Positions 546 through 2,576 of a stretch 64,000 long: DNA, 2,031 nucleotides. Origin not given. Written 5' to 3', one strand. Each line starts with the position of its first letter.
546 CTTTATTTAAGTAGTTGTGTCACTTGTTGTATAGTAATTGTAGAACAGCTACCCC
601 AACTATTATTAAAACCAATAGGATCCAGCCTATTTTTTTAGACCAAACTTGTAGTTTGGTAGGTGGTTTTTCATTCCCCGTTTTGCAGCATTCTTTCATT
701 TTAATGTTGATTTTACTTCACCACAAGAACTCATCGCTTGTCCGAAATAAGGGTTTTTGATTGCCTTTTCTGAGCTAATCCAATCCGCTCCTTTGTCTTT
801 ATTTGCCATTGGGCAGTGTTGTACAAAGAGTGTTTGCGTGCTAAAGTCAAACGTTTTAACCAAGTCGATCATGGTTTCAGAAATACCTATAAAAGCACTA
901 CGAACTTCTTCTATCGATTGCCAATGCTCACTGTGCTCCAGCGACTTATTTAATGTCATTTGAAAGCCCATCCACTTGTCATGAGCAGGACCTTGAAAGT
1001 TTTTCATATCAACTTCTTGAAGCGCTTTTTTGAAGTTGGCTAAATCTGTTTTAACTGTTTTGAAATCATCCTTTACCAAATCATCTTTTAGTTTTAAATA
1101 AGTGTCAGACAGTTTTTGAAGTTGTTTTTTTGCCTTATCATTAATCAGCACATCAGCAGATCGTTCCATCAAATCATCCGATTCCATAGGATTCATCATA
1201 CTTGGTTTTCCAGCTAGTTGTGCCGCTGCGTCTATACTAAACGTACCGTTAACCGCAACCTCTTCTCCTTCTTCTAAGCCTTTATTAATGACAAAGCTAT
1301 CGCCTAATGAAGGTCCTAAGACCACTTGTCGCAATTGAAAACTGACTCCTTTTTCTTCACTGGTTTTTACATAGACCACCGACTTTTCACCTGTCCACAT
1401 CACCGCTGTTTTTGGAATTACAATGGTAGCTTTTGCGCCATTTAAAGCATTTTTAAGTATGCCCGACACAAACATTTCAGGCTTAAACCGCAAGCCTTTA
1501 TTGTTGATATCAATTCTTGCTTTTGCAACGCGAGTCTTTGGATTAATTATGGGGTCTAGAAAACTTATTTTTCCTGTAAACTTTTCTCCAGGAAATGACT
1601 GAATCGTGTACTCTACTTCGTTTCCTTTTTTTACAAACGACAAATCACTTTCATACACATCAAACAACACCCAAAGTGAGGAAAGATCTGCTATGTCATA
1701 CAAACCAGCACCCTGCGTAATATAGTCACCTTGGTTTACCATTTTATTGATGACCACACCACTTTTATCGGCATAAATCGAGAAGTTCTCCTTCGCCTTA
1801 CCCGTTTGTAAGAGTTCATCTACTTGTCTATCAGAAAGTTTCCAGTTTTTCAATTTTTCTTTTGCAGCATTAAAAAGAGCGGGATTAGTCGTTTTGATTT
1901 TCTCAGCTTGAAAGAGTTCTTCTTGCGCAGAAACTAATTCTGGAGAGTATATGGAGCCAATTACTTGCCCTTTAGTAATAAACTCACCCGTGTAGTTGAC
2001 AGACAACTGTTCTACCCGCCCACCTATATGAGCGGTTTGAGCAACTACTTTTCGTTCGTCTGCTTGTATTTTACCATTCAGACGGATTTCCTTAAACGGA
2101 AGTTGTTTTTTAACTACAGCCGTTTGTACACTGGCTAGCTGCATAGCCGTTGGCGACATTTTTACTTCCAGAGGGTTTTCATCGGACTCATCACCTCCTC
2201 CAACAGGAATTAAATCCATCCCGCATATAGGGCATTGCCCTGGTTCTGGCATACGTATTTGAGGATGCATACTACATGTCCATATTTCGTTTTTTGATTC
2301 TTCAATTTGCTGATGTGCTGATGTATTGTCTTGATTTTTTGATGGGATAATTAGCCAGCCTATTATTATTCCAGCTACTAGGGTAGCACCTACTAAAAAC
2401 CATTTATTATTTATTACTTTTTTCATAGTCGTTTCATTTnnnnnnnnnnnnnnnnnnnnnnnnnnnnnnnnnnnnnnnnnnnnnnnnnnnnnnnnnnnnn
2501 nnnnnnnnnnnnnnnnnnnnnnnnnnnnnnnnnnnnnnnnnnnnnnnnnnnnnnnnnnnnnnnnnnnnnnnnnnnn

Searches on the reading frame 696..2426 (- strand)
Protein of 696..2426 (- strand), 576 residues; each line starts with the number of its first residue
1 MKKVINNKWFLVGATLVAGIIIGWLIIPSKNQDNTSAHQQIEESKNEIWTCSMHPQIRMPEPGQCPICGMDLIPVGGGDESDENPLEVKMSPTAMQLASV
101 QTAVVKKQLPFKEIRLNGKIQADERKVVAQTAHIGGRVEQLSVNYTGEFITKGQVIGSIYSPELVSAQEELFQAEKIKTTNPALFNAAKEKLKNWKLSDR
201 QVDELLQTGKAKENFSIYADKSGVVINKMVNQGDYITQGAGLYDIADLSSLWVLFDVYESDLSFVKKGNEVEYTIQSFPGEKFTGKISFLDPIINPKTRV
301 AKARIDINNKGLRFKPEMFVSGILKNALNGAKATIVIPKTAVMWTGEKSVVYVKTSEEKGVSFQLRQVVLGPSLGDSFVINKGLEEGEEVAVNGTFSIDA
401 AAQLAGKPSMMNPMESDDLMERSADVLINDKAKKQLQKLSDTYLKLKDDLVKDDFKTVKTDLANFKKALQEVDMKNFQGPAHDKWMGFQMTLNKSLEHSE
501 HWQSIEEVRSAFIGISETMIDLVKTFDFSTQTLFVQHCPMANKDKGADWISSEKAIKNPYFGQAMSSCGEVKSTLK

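Call 10: search_protein_families(library=pfam, proteins=[window:696-2426:-])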
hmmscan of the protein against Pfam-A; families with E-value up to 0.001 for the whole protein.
window:696-2426:- (576 aa): 4 families
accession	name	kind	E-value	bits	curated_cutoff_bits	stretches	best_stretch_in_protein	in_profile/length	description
PF16576.10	HlyD_D23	-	8.7e-71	238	30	1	112-320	4-214/214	Barrel-sandwich domain of CusB or HlyD membrane-fusion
PF11827.13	DUF3347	-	8.8e-22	78.2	25.5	1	441-529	3-91/93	Protein of unknown function (DUF3347)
PF13437.12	HlyD_3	-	2.8e-19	70.2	22.2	1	217-315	2-104/106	HlyD family secretion protein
PF19335.5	HMBD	-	3e-12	46.7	23.6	1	49-75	2-28/28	Heavy metal binding domain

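Call 14: find_encoding_contigs(protein=window:696-2426:-, flank=6000, max_places=10)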
Protein window:696-2426:- (576 aa): no gene with exactly this product is on record in the collection.

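Call 21: find_homologous_proteins(query=window:696-2426:-, max_evalue=1e-30)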
Query window:696-2426:- (576 aa): 7934 proteins with E <= 1e-30 among 8000 candidates; the best 120 are listed.
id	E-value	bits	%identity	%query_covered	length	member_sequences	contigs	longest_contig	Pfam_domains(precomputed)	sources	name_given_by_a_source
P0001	0.0e+0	1290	100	100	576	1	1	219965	PF25973.1,PF19335.6,PF25869.1,PF25919.1,PF11827.14,PF25975.1,PF25954.1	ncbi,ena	-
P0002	3.3e-286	969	75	100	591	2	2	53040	PF25973.1,PF19335.6,PF25869.1,PF25919.1,PF11827.14,PF25975.1,PF25954.1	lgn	-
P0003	1.7e-266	904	69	100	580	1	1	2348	PF25973.1,PF19335.6,PF25869.1,PF25919.1,PF11827.14,PF25975.1,PF25954.1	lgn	-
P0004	1.8e-265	900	69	100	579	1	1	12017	PF25973.1,PF19335.6,PF25869.1,PF25919.1,PF11827.14,PF25975.1,PF25954.1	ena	-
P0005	1.3e-250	851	66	98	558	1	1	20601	PF25973.1,PF19335.6,PF25869.1,PF25919.1,PF11827.14,PF25975.1,PF25954.1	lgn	-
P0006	2.4e-247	840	67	94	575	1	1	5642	PF25973.1,PF19335.6,PF25869.1,PF25919.1,PF11827.14,PF25975.1,PF25954.1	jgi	-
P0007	1.7e-246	838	67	94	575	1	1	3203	PF25973.1,PF19335.6,PF25869.1,PF25919.1,PF11827.14,PF25975.1,PF25954.1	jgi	-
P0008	5.3e-243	826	64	99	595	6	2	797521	PF25973.1,PF19335.6,PF25869.1,PF25919.1,PF11827.14,PF25975.1,PF25954.1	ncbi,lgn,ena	-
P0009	2.4e-222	758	59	100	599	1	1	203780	PF25973.1,PF19335.6,PF25869.1,PF25919.1,PF11827.14,PF25975.1,PF25954.1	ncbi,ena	-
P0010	9.1e-217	739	55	100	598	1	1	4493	PF25973.1,PF19335.6,PF25869.1,PF25919.1,PF11827.14,PF25975.1,PF25954.1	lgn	-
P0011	5.7e-214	730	79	72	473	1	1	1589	PF25973.1,PF19335.6,PF25869.1,PF25919.1,PF25975.1,PF25954.1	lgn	-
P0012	4.3e-212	724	56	100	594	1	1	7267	PF25973.1,PF19335.6,PF25869.1,PF25919.1,PF11827.14,PF25975.1,PF25954.1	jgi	jgi:Cu(I)/Ag(I) efflux system membrane fusion protein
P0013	6.4e-212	723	57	100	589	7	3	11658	PF25973.1,PF19335.6,PF25869.1,PF25919.1,PF11827.14,PF25975.1,PF25954.1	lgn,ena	-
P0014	2.6e-211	721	57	97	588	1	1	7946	PF25973.1,PF19335.6,PF25869.1,PF25919.1,PF11827.14,PF25975.1,PF25954.1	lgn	-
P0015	2.6e-211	721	56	99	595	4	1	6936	PF25973.1,PF19335.6,PF25869.1,PF25919.1,PF11827.14,PF25917.1,PF25975.1,PF25954.1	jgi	jgi:Cu(I)/Ag(I) efflux system membrane fusion protein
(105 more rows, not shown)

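Call 22: find_encoding_contigs(protein=P0001, flank=10000, max_places=3)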
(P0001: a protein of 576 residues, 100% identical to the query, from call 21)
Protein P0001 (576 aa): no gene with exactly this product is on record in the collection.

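Call 23: find_encoding_contigs(protein=P0002, flank=10000, max_places=3)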
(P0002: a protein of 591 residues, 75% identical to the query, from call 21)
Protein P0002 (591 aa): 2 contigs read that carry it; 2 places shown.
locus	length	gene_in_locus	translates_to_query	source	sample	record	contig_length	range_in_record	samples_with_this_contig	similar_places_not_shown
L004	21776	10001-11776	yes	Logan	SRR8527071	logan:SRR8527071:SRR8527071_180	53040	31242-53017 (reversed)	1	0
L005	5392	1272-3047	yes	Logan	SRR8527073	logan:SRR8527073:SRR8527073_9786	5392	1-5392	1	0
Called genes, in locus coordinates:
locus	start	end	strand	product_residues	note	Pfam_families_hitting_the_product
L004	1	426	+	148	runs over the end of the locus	?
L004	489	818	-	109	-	PF21347:DUF3108_like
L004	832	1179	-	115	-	PF21347:DUF3108_like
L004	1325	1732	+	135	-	PF26622:DUF8199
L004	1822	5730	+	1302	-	PF00873:ACR_tran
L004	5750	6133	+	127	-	PF05635:23S_rRNA_IVP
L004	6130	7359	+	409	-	PF02321:OEP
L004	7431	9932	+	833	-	PF00403:HMA, PF19335:HMBD, PF00122:E1-E2_ATPase, PF00702:Hydrolase, PF08282:Hydrolase_3 (faint)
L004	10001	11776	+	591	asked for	PF19335:HMBD, PF25919:BSH_CusB, PF25973:BSH_CzcB (weak), PF25869:3HB_CusB, PF25954:Beta-barrel_RND_2, PF25975:CzcB_C, PF11827:DUF3347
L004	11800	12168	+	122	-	PF00403:HMA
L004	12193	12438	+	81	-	PF19335:HMBD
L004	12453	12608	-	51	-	-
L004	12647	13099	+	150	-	PF03713:DUF305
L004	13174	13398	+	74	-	PF19335:HMBD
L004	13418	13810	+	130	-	-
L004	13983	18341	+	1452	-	PF00873:ACR_tran, PF02321:OEP (weak)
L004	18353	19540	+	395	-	PF25954:Beta-barrel_RND_2 (weak)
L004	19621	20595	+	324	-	PF01699:Na_Ca_ex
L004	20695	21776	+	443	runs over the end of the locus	PF01654:Cyt_bd_oxida_I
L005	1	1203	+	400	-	?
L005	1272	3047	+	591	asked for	PF19335:HMBD, PF25919:BSH_CusB, PF25973:BSH_CzcB (weak), PF25869:3HB_CusB, PF25954:Beta-barrel_RND_2, PF25975:CzcB_C, PF11827:DUF3347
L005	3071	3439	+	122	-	PF00403:HMA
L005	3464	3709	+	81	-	PF19335:HMBD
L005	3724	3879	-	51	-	-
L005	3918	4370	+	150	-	PF03713:DUF305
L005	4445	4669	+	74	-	PF19335:HMBD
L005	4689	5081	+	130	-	-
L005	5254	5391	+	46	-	?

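Call 24: find_encoding_contigs(protein=P0008, flank=10000, max_places=3)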
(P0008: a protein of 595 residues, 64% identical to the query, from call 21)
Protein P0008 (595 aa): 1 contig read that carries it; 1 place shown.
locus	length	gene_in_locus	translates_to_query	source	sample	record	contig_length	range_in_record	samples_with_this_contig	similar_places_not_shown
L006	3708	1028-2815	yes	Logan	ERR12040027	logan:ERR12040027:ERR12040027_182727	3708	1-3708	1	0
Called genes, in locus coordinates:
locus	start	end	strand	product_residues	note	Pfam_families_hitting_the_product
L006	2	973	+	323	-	?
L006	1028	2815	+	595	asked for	PF19335:HMBD, PF25919:BSH_CusB, PF25973:BSH_CzcB (weak), PF25869:3HB_CusB, PF25954:Beta-barrel_RND_2, PF25975:CzcB_C, PF11827:DUF3347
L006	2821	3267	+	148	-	-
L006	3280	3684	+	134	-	PF00403:HMA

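Call 42: find_encoding_contigs(protein=P0009, flank=10000, max_places=2)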
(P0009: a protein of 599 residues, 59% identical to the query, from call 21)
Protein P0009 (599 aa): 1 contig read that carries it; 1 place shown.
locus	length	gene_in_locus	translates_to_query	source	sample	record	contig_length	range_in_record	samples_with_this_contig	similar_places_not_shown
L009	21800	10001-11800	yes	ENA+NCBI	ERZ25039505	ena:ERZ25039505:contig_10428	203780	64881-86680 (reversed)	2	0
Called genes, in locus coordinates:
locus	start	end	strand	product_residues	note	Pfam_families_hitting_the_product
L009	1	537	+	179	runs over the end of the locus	PF00165:HTH_AraC (faint), PF12833:HTH_18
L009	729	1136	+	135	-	PF26622:DUF8199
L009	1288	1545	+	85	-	PF00873:ACR_tran (weak)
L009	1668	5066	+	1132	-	PF00873:ACR_tran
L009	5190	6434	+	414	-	PF02321:OEP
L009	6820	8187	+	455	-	PF00403:HMA, PF19335:HMBD, PF00122:E1-E2_ATPase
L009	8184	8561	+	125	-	-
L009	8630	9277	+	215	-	PF00702:Hydrolase, PF08282:Hydrolase_3 (faint)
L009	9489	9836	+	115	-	PF05635:23S_rRNA_IVP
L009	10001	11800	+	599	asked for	PF19335:HMBD, PF25919:BSH_CusB, PF25973:BSH_CzcB (weak), PF25869:3HB_CusB, PF25954:Beta-barrel_RND_2, PF25975:CzcB_C, PF11827:DUF3347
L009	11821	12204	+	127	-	PF00403:HMA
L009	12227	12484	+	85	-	PF19335:HMBD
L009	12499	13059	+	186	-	PF12833:HTH_18, PF00165:HTH_AraC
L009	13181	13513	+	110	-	PF03860:Csp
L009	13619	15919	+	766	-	PF07732:Cu-oxidase_3, PF00394:Cu-oxidase, PF07731:Cu-oxidase_2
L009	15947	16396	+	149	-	PF03713:DUF305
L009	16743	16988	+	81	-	PF19335:HMBD (weak)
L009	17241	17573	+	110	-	PF03860:Csp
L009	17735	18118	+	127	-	PF03773:ArsP_1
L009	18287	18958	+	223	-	PF03773:ArsP_1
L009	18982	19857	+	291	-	PF01545:Cation_efflux, PF16916:ZT_dimer (weak)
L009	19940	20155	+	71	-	PF19335:HMBD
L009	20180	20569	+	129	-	-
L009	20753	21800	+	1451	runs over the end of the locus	PF00873:ACR_tran, PF02321:OEP (weak)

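Call 43: find_encoding_contigs(protein=P0005, flank=10000, max_places=2)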
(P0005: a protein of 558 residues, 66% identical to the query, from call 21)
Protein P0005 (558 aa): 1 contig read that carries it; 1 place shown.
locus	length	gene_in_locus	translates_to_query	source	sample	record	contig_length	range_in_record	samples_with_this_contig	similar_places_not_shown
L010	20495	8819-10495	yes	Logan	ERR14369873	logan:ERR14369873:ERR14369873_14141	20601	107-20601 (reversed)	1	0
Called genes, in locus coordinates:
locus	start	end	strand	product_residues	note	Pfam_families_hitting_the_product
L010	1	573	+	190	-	?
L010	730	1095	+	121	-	PF26622:DUF8199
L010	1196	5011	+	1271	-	PF00873:ACR_tran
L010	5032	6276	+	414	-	PF02321:OEP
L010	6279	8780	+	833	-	PF00403:HMA, PF19335:HMBD, PF00122:E1-E2_ATPase, PF00702:Hydrolase, PF08282:Hydrolase_3 (faint)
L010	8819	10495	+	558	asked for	PF19335:HMBD, PF25919:BSH_CusB, PF25973:BSH_CzcB (weak), PF25869:3HB_CusB, PF25954:Beta-barrel_RND_2, PF25975:CzcB_C, PF11827:DUF3347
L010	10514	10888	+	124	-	PF00403:HMA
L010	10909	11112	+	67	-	PF19335:HMBD (weak)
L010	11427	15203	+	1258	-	PF24907:SIBA-E_N, PF17963:Big_9 (faint), PF05345:He_PIG (weak), PF13573:SprB, PF18962:Por_Secre_tail (faint), PF13573:SprB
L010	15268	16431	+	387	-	PF07494:Reg_prop (faint), PF08450:SGL (faint), PF18962:Por_Secre_tail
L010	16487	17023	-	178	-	PF08002:DUF1697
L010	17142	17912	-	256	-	PF01833:TIG (weak)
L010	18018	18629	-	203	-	PF08241:Methyltransf_11, PF13649:Methyltransf_25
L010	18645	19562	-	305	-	PF03976:PPK2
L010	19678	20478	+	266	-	PF04307:YdjM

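Call 50: find_encoding_contigs(protein=P0004, flank=10000, max_places=2)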
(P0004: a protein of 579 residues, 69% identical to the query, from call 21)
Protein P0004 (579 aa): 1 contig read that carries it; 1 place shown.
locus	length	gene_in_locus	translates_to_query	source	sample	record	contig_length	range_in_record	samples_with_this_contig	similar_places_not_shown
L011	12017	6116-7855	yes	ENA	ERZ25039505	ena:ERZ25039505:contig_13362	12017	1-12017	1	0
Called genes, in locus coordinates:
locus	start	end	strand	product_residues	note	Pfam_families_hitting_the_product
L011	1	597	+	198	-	?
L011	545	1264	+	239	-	-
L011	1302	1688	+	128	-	PF00873:ACR_tran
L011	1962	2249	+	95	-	PF00873:ACR_tran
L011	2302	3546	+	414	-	PF02321:OEP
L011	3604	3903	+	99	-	PF00403:HMA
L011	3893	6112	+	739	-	PF19335:HMBD, PF00122:E1-E2_ATPase, PF08282:Hydrolase_3 (faint), PF00702:Hydrolase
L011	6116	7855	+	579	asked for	PF19335:HMBD, PF25919:BSH_CusB, PF25973:BSH_CzcB (weak), PF25869:3HB_CusB, PF25954:Beta-barrel_RND_2, PF25975:CzcB_C, PF11827:DUF3347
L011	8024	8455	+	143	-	-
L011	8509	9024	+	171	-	PF11827:DUF3347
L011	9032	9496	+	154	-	PF09990:DUF2231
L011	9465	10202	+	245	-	-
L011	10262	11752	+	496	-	PF01645:Glu_synthase, PF01070:FMN_dh (weak)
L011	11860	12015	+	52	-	?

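Call 51: find_encoding_contigs(protein=P0006, flank=10000, max_places=2)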
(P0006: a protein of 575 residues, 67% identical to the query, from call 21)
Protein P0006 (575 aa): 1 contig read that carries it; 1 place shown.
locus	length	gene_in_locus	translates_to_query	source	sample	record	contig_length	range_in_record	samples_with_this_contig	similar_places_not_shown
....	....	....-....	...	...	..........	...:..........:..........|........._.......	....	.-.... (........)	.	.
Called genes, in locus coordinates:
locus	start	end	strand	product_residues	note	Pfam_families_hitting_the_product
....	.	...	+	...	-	?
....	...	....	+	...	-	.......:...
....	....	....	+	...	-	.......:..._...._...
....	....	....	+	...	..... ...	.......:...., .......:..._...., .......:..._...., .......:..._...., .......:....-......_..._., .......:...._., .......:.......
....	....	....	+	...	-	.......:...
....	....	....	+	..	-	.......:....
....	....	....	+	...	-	?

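Call 55: search_protein_families(library=pfam, proteins=[L009:9489-9836:+], max_evalue=10)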
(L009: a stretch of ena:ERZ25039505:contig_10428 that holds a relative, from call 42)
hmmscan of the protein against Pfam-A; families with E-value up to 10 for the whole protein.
L009:9489-9836:+ (115 aa): 1 family
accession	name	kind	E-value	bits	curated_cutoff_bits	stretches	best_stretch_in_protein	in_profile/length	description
PF05635.17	23S_rRNA_IVP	-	1.9e-22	79.9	33.8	1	5-106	3-105/106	23S rRNA-intervening sequence protein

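Call 77: list_cluster_members(proteins=[P0001, P0002, P0009])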
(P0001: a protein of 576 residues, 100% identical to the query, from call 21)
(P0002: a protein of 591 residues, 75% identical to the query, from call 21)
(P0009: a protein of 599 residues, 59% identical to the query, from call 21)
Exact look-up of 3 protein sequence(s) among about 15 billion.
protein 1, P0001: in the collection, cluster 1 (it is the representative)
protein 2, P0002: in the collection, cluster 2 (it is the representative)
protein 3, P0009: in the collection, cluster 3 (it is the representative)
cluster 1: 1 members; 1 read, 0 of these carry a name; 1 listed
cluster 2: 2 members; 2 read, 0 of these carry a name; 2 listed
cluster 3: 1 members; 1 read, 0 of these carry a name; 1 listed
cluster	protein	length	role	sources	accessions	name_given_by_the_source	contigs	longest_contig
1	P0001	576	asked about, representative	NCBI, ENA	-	-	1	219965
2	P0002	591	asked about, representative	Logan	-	-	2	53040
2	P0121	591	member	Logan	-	-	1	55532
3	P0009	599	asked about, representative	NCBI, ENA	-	-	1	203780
